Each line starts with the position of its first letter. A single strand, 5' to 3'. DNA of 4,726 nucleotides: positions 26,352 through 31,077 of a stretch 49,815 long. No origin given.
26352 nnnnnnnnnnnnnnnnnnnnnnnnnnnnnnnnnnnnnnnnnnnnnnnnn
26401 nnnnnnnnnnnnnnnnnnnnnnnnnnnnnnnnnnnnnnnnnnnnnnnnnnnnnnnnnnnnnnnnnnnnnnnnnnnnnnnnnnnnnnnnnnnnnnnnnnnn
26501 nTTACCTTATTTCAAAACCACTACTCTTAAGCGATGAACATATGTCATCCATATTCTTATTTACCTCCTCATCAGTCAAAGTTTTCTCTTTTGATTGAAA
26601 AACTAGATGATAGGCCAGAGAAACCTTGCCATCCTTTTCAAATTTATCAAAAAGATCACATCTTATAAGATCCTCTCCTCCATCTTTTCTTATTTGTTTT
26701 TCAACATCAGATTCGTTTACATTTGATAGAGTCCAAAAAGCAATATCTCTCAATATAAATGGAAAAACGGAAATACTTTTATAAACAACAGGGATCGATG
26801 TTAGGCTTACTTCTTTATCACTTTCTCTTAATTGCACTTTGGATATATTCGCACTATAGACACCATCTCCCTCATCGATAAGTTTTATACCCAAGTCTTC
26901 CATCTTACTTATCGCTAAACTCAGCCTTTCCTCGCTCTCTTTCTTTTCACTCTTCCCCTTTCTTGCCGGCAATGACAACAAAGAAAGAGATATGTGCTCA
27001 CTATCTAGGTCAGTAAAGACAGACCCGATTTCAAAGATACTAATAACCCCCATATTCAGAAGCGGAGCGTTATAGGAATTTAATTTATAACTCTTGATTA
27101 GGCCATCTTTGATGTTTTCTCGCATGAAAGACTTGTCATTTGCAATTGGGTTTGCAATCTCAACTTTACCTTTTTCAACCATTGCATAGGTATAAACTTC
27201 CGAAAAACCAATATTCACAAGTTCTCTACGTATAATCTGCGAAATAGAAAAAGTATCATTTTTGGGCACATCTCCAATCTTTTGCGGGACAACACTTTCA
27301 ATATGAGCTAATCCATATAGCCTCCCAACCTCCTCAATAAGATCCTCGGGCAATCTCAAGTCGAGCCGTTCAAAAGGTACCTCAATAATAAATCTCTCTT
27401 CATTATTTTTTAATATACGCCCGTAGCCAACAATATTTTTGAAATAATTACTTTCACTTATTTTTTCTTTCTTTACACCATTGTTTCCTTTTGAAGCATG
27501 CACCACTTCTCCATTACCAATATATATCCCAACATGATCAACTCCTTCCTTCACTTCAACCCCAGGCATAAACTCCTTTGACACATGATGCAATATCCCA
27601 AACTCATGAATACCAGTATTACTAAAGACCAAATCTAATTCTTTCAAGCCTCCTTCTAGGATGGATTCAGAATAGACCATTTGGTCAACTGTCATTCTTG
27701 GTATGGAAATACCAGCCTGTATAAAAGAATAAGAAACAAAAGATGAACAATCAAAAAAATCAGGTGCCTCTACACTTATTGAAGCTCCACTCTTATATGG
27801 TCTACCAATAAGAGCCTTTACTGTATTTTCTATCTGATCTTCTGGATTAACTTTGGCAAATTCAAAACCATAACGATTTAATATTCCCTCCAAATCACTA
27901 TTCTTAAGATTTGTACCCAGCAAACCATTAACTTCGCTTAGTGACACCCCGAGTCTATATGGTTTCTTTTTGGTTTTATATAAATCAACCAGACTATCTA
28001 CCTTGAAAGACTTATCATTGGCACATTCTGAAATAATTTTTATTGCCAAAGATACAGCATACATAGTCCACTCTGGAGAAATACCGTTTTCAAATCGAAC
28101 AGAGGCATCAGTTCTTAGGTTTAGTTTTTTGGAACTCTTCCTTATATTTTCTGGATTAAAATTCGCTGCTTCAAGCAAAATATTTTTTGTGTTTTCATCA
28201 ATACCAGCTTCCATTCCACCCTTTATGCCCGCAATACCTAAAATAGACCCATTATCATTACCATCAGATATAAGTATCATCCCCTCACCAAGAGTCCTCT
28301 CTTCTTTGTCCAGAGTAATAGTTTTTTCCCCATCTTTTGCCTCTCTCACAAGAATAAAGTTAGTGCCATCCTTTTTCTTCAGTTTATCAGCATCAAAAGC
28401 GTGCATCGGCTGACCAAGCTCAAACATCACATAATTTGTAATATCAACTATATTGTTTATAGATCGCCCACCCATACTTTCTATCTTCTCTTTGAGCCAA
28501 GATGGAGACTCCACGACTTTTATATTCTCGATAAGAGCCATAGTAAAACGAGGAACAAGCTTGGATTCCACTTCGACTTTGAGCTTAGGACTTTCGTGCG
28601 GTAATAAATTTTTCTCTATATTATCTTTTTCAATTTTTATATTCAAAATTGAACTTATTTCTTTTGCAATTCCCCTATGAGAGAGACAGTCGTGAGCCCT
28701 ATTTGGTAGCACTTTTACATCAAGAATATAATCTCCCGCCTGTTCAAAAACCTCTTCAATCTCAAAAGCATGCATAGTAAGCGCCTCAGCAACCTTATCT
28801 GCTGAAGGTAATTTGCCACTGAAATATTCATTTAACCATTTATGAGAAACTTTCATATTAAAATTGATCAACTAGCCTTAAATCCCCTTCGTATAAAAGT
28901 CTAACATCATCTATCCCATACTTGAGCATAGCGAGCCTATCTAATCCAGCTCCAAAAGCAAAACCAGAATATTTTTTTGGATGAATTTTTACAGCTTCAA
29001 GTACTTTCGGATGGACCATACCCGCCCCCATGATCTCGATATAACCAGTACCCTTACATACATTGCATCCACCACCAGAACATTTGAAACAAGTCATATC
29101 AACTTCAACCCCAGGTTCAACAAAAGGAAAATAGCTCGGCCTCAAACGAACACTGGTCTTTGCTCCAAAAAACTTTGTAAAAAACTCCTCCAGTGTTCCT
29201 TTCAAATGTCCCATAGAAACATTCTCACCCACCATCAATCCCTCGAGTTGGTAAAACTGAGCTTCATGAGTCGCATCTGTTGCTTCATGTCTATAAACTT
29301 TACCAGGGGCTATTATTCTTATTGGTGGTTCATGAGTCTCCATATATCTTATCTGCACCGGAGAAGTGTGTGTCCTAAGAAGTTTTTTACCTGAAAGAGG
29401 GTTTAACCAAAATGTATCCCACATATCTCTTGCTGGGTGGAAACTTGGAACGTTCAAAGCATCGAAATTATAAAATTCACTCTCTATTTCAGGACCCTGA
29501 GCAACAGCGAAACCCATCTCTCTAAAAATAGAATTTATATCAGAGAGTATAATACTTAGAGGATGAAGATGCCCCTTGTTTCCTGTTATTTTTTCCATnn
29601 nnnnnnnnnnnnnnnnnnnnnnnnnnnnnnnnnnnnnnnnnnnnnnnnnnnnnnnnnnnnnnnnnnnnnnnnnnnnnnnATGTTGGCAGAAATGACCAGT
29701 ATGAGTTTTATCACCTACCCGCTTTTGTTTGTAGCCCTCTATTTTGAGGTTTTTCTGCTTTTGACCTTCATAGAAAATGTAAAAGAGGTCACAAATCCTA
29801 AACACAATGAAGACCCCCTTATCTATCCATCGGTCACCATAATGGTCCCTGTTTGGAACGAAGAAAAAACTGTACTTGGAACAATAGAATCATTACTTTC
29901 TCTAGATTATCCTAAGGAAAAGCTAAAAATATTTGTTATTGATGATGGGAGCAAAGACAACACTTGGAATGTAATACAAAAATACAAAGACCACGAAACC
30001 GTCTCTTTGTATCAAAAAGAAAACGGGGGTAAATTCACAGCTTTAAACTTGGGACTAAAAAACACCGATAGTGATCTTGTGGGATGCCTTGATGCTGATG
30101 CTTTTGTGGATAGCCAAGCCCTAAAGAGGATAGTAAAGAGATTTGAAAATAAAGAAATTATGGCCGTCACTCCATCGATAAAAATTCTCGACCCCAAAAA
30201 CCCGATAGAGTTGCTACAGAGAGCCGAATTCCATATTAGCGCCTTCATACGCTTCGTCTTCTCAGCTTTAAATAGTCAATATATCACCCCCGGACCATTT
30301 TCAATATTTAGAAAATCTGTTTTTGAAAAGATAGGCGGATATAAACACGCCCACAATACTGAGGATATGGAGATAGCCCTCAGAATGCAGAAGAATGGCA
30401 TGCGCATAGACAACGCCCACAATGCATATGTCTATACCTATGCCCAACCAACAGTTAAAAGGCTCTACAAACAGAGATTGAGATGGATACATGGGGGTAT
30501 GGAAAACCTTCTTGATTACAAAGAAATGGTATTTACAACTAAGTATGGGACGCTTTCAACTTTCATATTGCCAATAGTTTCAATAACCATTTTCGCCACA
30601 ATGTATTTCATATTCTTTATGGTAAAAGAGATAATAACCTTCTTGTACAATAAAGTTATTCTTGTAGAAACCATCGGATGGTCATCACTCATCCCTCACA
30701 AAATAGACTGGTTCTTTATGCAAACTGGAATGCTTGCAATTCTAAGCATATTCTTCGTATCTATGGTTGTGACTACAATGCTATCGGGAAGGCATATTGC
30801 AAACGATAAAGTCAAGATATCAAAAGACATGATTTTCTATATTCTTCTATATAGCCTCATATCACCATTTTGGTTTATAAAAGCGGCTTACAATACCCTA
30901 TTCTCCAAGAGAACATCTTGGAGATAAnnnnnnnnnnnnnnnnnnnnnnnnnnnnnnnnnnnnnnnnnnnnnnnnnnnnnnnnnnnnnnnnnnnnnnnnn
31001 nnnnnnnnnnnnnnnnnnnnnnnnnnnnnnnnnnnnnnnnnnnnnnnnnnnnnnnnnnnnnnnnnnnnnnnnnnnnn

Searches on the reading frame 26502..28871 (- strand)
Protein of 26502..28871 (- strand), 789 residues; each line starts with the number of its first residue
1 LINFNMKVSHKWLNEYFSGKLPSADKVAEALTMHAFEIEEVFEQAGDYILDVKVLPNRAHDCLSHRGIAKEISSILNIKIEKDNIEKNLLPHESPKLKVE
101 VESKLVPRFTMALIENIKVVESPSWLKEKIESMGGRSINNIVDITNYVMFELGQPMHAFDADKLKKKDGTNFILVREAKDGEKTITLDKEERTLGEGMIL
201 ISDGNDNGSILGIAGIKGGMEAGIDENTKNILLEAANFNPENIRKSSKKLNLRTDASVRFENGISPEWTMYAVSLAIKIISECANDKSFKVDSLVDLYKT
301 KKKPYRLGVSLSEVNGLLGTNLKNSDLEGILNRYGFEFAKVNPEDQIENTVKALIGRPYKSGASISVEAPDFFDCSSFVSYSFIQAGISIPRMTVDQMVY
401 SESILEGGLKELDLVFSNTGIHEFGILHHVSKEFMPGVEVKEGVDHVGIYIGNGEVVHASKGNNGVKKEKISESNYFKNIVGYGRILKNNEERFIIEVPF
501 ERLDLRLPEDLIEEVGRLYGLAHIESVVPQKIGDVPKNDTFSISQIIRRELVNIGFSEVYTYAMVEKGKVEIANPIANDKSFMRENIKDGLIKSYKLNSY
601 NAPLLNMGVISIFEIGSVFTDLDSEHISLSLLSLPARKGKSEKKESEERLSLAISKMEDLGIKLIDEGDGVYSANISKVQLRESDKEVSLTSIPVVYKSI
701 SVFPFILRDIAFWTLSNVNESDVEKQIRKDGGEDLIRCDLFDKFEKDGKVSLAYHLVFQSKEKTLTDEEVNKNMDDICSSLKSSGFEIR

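Call 56: search_protein_families(library=pfam, proteins=[window:26502-28871:-], max_evalue=0.001)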
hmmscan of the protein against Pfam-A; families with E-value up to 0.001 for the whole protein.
window:26502-28871:- (789 aa): 6 families
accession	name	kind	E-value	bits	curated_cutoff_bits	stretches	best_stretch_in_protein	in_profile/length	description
PF03483.22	B3_4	-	8.2e-60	201.8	29.3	1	106-284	2-173/174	B3/4 domain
PF03147.19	FDX-ACB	-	2.5e-19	70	31.1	1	701-789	1-94/94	Ferredoxin-fold anticodon binding domain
PF00877.26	NLPC_P60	-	3e-16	59.8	23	2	356-423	1-67/105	NlpC/P60 family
PF03484.21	B5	-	1.1e-13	51.5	28.6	1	488-520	34-66/67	tRNA synthetase B5 domain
PF17759.6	tRNA_synthFbeta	-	6e-10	39.4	22.4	1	526-622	3-109/214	Phenylalanyl tRNA synthetase beta chain CLM domain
PF05382.19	Amidase_5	-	0.00063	20.1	21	0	360-470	15-117/142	Bacteriophage peptidoglycan hydrolase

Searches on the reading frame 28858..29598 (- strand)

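Call 56: search_protein_families(library=pfam, proteins=[window:28858-29598:-], max_evalue=0.001)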
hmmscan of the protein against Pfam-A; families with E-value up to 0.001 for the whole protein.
window:28858-29598:- (246 aa): 1 family
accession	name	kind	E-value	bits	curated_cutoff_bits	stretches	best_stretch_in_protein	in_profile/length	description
PF01409.25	tRNA-synt_2d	-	7.1e-101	337.2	19.8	1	7-246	12-246/246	tRNA synthetases class II core domain (F)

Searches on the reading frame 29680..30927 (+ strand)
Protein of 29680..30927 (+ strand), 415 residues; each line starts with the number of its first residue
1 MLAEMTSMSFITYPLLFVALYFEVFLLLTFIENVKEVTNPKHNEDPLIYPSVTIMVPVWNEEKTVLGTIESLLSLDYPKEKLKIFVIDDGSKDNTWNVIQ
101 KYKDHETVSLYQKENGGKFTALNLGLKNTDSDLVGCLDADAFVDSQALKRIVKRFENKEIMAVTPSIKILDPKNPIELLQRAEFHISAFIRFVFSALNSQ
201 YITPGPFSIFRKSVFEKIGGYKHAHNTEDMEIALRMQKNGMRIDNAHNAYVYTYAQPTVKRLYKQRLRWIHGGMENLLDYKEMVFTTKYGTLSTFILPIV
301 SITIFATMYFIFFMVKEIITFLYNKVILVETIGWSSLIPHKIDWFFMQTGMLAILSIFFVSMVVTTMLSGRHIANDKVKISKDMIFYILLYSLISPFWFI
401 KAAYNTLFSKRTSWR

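Call 56: search_protein_families(library=pfam, proteins=[window:29680-30927:+], max_evalue=0.001)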
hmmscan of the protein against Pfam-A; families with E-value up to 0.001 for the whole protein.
window:29680-30927:+ (415 aa): 7 families
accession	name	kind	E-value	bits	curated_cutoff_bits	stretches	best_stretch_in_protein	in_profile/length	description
PF00535.33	Glycos_transf_2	-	1.5e-30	106.8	23.3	1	53-219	1-168/168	Glycosyl transferase family 2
PF13641.12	Glyco_tranf_2_3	-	2.2e-28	100.3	27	1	50-272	1-230/230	Glycosyltransferase like family 2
PF13632.12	Glyco_trans_2_3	-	3.1e-22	79.8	27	1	136-314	4-182/198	Glycosyl transferase family group 2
PF13506.12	Glyco_transf_21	-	1.7e-12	47.6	21.7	1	118-270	18-173/174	Glycosyl transferase family 21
PF10111.15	Glyco_tranf_2_2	-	4.3e-12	46.5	27.3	1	53-244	1-207/276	Glycosyltransferase like family 2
PF03142.21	Chitin_synth_2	-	3.9e-08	32.8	27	0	125-214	196-288/527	Chitin synthase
PF03552.20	Cellulose_synt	-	0.00087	18.4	24.7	0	67-98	20-51/722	Cellulose synthase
